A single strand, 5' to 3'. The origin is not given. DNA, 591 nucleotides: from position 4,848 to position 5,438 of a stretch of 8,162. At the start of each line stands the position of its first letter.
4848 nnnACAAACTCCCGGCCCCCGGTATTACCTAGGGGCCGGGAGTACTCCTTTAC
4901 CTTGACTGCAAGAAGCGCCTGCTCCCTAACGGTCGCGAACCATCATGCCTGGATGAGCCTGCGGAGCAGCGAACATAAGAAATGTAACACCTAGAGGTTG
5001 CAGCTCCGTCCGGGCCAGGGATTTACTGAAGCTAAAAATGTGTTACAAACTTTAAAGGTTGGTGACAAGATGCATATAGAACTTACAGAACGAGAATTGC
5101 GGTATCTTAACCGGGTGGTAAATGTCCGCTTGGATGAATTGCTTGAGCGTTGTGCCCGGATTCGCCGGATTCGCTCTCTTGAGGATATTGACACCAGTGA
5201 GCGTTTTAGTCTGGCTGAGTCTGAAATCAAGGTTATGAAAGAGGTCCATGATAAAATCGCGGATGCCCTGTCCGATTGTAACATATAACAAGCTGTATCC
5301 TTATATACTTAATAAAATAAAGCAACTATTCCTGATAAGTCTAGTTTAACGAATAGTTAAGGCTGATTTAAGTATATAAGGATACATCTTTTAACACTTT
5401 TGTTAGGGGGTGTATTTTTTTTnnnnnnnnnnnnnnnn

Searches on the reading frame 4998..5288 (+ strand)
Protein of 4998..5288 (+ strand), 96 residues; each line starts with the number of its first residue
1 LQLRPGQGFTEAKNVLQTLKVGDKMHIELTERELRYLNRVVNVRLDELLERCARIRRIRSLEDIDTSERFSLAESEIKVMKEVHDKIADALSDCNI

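Call 9: search_protein_families(library=phrogs, proteins=[window:4998-5288:+], max_evalue=0.01)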
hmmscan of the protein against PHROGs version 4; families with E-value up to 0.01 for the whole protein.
window:4998-5288:+ (96 aa): 0 families

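Call 10: search_protein_families(library=pfam, proteins=[window:4998-5288:+], max_evalue=0.01)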
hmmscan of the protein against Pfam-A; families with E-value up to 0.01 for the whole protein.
window:4998-5288:+ (96 aa): 1 family
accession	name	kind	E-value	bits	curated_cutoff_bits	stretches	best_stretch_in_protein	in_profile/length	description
PF05916.17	Sld5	-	0.004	17.8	22.3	1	24-93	31-100/102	GINS complex protein helical bundle domain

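Call 16: find_related_loci(query=window:4998-5288:+, collection=viral_contigs, flank=8000)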
Query window:4998-5288:+ (96 aa) in viral_contigs; peptide patterns used: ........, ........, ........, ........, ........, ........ (x = any residue, [..] = any of these).
19 stretches matched a pattern; 4 encode a relative of the query (tblastn E <= 1e-3); 4 distinct loci.
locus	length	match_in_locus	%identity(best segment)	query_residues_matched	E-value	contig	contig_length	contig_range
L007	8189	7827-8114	98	1-96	5e-60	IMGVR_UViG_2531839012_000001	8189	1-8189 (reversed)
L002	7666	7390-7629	83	17-96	6e-40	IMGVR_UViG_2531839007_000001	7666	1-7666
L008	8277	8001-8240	83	17-96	6e-40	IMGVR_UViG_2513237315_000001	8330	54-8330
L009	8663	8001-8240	83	17-96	6e-40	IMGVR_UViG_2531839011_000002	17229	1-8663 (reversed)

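Call 61: find_homologous_proteins(query=window:4998-5288:+, max_evalue=0.001)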
Query window:4998-5288:+ (96 aa): 53 proteins with E <= 0.001 among 54 candidates.
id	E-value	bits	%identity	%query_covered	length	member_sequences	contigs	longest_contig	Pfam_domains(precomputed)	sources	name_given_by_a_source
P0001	2.1e-46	173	88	100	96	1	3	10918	-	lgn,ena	-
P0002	6.1e-39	150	90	85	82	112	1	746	-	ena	-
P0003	1.1e-37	145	94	81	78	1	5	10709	-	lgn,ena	-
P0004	6.6e-36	140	100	75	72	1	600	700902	-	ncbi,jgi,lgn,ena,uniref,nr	ncbi:hypothetical protein [Enterocloster bolteae]|uniref:Uncharacterized protein n=1 Tax=Enteroclost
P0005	1.2e-35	139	99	75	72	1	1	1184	-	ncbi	-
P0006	1.3e-35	139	99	75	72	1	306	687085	-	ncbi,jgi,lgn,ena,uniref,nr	ncbi:MAG: hypothetical protein ACLTJE_28655 [Enterocloster bolteae]|uniref:hypothetical protein n=1 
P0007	1.3e-35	139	99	75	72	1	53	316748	-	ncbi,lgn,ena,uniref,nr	ncbi:hypothetical protein DW839_15260 [Enterocloster bolteae]|uniref:Uncharacterized protein n=1 Tax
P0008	1.6e-35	139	99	75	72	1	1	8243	-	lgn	-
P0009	1.6e-35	139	99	75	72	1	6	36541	-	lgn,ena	-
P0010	1.6e-35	139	99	75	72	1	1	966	-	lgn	-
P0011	2.2e-35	138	99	75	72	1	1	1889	-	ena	-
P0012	3.1e-35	138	97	75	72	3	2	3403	-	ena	-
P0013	3.6e-35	138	97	75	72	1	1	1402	-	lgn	-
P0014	4.1e-35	137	97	75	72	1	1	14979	-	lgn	-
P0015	5.2e-35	137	97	75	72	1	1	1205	-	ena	-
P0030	2.4e-32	129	90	75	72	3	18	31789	-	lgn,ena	-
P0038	9.1e-31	123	71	100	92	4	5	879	-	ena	-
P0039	3.2e-30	122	69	93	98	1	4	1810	-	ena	-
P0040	9.8e-30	120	88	75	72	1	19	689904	-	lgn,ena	-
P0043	3.8e-29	118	83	75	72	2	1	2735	-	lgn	-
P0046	3.8e-25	106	72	75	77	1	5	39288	-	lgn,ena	-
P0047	5.6e-25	105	78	72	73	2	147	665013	-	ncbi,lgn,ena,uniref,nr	ncbi:MAG: hypothetical protein SOX46_12855 [Clostridiaceae bacterium]|uniref:hypothetical protein n=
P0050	1.1e-21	95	70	72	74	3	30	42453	-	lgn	-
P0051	1.6e-19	88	74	75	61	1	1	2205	-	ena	-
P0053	1.5e-15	75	68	75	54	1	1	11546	-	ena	-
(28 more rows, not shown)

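Call 62: find_encoding_contigs(protein=P0047, flank=10000, max_places=4)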
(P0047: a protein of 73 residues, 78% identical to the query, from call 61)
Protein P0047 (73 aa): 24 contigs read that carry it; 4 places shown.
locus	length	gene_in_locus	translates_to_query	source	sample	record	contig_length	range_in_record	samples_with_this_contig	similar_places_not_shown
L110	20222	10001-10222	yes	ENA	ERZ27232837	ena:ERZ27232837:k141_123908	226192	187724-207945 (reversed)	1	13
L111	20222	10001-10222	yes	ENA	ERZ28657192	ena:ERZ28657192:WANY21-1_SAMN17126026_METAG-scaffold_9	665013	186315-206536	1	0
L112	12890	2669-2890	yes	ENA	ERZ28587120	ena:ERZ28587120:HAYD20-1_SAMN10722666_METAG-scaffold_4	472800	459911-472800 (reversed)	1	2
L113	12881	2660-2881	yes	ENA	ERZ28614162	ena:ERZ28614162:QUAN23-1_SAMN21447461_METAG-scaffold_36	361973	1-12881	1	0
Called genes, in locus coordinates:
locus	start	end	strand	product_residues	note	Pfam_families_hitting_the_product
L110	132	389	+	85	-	PF00381:PTS-HPr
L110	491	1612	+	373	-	PF00246:Peptidase_M14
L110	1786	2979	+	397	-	-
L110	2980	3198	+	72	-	-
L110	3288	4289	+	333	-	-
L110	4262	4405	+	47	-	-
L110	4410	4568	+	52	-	-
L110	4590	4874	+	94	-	-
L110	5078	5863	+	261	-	PF05707:Zot (faint)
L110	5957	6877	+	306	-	-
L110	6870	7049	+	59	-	-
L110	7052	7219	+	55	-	-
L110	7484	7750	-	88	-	-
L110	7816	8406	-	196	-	PF10881:DUF2726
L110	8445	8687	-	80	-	-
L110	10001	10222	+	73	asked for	-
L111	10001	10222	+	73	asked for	-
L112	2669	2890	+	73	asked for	-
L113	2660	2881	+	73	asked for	-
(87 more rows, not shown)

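Call 63: find_encoding_contigs(protein=P0050, flank=10000, max_places=4)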
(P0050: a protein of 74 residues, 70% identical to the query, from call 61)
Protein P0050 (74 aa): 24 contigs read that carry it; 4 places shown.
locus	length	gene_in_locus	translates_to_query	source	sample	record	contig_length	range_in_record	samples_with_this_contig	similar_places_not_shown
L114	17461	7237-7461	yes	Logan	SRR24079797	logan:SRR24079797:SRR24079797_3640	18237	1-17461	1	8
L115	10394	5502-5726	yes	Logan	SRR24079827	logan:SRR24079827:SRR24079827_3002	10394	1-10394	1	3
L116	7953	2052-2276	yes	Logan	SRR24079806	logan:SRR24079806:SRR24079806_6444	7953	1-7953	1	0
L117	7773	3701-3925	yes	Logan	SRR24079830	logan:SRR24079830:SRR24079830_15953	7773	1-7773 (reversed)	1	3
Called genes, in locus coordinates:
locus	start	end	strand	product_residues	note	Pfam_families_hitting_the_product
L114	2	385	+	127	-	?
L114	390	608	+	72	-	-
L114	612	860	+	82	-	-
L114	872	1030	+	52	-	-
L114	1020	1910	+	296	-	-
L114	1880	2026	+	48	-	-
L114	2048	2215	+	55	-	-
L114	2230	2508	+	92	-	-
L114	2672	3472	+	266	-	PF05707:Zot (weak)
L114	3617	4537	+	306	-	-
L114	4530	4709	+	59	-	-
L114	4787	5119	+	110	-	-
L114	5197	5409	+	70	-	-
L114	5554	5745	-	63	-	-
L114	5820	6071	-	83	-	-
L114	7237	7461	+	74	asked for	-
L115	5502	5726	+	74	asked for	-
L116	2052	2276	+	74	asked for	-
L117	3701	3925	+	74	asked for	-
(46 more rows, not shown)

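Call 64: find_encoding_contigs(protein=P0046, flank=10000, max_places=3)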
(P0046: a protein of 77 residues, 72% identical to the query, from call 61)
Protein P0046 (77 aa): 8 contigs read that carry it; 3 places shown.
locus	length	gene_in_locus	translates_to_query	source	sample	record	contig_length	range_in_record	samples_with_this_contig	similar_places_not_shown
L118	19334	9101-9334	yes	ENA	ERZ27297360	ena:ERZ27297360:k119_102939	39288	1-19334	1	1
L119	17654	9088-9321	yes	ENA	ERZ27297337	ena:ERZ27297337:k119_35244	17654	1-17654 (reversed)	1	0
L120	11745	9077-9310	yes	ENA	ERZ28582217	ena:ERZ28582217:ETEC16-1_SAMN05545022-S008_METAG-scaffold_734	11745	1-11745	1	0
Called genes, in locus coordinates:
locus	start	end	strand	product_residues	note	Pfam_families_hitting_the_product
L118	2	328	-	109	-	?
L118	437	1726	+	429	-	-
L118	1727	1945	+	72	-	-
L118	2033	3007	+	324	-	-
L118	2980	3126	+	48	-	-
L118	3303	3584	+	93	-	-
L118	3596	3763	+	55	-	-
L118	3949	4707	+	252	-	PF05707:Zot (faint)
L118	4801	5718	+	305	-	-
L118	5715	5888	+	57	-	-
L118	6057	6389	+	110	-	-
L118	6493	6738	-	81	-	-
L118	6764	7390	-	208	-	PF10881:DUF2726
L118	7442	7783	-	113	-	PF01381:HTH_3, PF13443:HTH_26 (weak)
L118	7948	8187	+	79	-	-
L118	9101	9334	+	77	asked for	-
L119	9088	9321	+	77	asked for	-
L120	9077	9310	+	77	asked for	-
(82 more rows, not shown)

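Call 65: find_encoding_contigs(protein=P0053, flank=10000, max_places=2)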
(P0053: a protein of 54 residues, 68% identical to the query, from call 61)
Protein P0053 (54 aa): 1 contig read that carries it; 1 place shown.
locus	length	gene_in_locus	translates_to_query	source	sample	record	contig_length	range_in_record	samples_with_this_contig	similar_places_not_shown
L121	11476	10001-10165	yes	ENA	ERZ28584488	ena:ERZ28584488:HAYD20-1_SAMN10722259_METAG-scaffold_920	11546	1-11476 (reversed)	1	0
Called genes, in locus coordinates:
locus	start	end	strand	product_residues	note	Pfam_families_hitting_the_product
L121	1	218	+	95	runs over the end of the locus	?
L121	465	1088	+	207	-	PF14199:DUF4317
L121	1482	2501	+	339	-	PF00226:DnaJ, PF01556:DnaJ_C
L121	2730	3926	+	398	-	-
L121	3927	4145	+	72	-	-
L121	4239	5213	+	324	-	-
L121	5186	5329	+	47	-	-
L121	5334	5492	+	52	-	-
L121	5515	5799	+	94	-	-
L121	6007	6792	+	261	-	PF25199:nSTAND_NTPase5 (faint), PF13173:AAA_14 (faint), PF05707:Zot (weak)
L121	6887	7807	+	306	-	-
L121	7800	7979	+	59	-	-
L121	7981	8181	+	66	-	-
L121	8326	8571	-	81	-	-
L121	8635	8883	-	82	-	-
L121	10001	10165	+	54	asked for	-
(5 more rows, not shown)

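Call 68: find_encoding_contigs(protein=P0043, flank=10000, max_places=2)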
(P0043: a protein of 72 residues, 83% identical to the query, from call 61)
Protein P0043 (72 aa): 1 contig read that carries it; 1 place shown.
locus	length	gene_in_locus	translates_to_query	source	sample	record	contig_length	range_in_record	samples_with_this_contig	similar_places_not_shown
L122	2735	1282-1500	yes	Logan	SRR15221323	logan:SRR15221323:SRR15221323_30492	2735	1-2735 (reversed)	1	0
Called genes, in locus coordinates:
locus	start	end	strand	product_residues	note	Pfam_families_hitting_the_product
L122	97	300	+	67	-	-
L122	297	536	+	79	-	-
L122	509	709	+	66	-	-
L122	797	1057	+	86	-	-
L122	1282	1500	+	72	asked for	-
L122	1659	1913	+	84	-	-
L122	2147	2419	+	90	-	-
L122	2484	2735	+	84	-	?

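Call 69: find_encoding_contigs(protein=P0040, flank=10000, max_places=2)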
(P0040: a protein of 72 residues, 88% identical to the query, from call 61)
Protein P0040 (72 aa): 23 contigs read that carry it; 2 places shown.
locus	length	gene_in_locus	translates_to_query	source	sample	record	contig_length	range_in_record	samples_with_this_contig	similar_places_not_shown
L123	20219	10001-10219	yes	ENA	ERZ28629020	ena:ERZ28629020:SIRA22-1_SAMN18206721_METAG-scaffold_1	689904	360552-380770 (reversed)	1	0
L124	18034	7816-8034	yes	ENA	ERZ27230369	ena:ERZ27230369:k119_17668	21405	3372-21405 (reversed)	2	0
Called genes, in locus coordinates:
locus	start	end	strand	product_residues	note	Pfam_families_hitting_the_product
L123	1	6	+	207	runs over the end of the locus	PF14199:DUF4317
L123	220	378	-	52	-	PF04324:Fer2_BFD (weak)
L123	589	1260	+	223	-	-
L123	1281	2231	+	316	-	-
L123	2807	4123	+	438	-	-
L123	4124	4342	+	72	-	-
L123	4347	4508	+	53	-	-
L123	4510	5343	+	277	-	-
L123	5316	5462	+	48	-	-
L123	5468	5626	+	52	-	-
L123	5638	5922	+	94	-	-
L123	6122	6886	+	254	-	PF05707:Zot (faint)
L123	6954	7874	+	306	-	-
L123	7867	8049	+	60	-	-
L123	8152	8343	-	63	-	-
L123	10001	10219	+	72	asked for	-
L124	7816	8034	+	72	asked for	-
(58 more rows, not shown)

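Call 70: find_encoding_contigs(protein=P0030, flank=10000, max_places=2)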
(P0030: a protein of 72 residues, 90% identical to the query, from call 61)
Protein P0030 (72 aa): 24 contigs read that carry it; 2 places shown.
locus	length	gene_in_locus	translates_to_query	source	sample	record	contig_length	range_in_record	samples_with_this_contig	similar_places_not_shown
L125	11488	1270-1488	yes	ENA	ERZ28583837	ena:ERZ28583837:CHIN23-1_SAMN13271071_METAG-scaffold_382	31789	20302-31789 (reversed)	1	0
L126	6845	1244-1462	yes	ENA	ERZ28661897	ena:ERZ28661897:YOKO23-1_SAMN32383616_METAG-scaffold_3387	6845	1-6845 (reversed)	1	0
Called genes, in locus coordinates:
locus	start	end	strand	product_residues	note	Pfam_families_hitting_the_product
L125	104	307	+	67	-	-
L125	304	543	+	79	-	-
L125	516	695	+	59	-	-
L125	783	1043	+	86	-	-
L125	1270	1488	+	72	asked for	-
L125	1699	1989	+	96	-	-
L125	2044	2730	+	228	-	-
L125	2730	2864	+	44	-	-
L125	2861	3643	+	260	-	-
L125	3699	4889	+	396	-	-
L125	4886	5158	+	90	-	-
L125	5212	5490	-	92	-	-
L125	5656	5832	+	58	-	-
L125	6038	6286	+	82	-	-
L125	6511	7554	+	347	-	PF02486:Rep_trans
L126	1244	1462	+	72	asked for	-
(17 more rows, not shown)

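Call 83: predict_structure(alignment_id=A4)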
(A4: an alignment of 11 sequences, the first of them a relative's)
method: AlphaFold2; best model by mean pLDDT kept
length: 72 residues; sequences in the alignment: 11
mean_pLDDT: 87.5   pTM: 0.71
mean pLDDT of the five models: 87.5, 86.7, 81.0, 79.7, 74.2
residues with pLDDT >= 90: 41; 70-90: 24; 50-70: 6; < 50: 1
segments of 3 or more residues with pLDDT < 50: none
pLDDT, mean of each block of 10 residues (from residue 1): 79 95 94 77 89 96 89 62
secondary structure, 60 per line:
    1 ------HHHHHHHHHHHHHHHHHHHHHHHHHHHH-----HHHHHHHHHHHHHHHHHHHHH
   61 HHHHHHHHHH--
elements in order: H7-34 H40-70

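Call 85: fold_search(model_id=the predicted structure, library=pdb)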
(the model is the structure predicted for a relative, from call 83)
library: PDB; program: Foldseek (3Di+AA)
matches with E <= 10: 354; with E <= 0.001: 0
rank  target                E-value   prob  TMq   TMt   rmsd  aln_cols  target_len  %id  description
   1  4ijj_A                5.8e-01  0.99  0.78  0.45   1.9        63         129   17  Structure of transcription factor DksA2 from Pseudomonas aeruginosa (released 2013-02-27)
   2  5l3c_A                8.5e-01  0.99  0.81  0.09   1.3        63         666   13  Human LSD1/CoREST: LSD1 E379K mutation (released 2016-05-04)
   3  5l3d_A                9.1e-01  0.99  0.82  0.09   1.3        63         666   13  Human LSD1/CoREST: LSD1 Y761H mutation (released 2016-05-04)
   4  5h6r_A                9.1e-01  0.98  0.81  0.09   1.3        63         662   13  Crystal structure of LSD1-CoREST in complex with peptide 13 (released 2017-04-12)
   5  6tuy_A                1.0e+00  0.98  0.82  0.09   1.3        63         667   13  Human LSD1/CoREST bound to the quinazoline inhibitor MC4106 (released 2021-07-21)
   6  7w1m_D                1.2e+00  0.98  0.77  0.06   1.4        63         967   16  Cryo-EM structure of human cohesin-CTCF-DNA complex (released 2023-05-31)
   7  2uxx_A                1.2e+00  0.97  0.82  0.09   1.3        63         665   13  Human LSD1 Histone Demethylase-CoREST in complex with an FAD- tranylcypromine adduct (released 2007-08-21)
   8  5l3b_A                1.2e+00  0.97  0.81  0.09   1.3        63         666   13  Human LSD1/CoREST: LSD1 D556G mutation (released 2016-05-04)
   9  6k3e_A                1.3e+00  0.97  0.82  0.09   1.3        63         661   13  LSD1/Co-Rest structure with an inhibitor (released 2020-05-20)
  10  5h6q_A                1.3e+00  0.96  0.81  0.09   1.3        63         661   13  Crystal structure of LSD1-CoREST in complex with peptide 11 (released 2017-04-12)
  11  2i1k                  1.3e+00  0.35  0.46  0.09   5.2        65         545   17  Moesin from Spodoptera frugiperda reveals the coiled-coil domain at 3.0 angstrom resolution (released 2006-12-19)
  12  2dq3_A                1.3e+00  0.33  0.43  0.11   4.9        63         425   16  Crystal structure of aq_298 (released 2007-06-05)
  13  3fpp_A                1.5e+00  0.28  0.44  0.17   4.7        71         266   15  Crystal structure of E.coli MacA (released 2009-04-28)
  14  4bay_A                1.6e+00  0.95  0.81  0.09   1.3        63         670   13  Phosphomimetic mutant of LSD1-8a splicing variant in complex with CoREST (released 2013-11-27)
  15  4fi5                  1.6e+00  0.94  0.82  0.84   1.3        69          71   14  Crystal structure of the N-terminal domain of Hantaan virus strain 76-118 nucleoprotein (released 2012-06-20)
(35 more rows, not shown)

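Call 88: find_encoding_contigs(protein=P0039, flank=3000, max_places=3)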
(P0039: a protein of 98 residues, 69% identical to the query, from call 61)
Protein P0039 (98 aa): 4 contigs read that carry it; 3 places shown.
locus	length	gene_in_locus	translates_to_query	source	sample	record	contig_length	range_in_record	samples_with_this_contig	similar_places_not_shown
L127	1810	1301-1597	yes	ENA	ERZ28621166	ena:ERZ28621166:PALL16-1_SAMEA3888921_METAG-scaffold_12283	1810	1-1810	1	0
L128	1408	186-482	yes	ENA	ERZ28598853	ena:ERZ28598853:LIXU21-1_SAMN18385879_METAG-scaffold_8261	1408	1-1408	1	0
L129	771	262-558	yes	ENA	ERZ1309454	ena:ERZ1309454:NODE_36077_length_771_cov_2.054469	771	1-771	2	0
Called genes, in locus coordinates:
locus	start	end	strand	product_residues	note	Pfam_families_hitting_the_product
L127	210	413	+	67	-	-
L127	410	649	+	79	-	-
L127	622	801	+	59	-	-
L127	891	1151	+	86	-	-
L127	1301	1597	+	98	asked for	-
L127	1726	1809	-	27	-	?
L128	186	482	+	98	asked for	-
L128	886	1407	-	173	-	?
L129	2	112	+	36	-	?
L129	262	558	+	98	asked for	-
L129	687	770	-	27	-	?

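Call 89: find_encoding_contigs(protein=P0051, flank=3000, max_places=2)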
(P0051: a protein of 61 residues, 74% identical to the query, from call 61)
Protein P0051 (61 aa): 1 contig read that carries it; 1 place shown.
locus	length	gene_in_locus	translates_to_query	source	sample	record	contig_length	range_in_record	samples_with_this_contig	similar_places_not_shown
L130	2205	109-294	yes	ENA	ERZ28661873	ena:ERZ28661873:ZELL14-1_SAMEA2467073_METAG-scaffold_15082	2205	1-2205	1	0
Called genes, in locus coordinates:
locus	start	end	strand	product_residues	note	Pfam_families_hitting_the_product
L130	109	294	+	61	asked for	-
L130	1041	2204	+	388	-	?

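Call 90: find_encoding_contigs(protein=P0038, flank=3000, max_places=3)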
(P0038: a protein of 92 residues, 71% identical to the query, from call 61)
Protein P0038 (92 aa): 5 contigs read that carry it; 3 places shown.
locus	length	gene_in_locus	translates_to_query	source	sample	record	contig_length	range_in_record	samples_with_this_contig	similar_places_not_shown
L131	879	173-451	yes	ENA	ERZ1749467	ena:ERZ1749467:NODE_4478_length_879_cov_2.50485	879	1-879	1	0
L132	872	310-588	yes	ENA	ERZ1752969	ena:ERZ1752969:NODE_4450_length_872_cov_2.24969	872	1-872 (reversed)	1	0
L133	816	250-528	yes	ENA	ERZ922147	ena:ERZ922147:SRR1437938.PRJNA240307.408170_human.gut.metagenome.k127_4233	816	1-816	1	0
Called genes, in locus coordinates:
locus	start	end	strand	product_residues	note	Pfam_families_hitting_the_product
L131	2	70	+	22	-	?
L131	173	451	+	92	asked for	-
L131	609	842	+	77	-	-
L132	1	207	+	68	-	?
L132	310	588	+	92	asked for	-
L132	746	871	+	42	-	?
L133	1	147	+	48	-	?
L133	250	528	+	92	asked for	-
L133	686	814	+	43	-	?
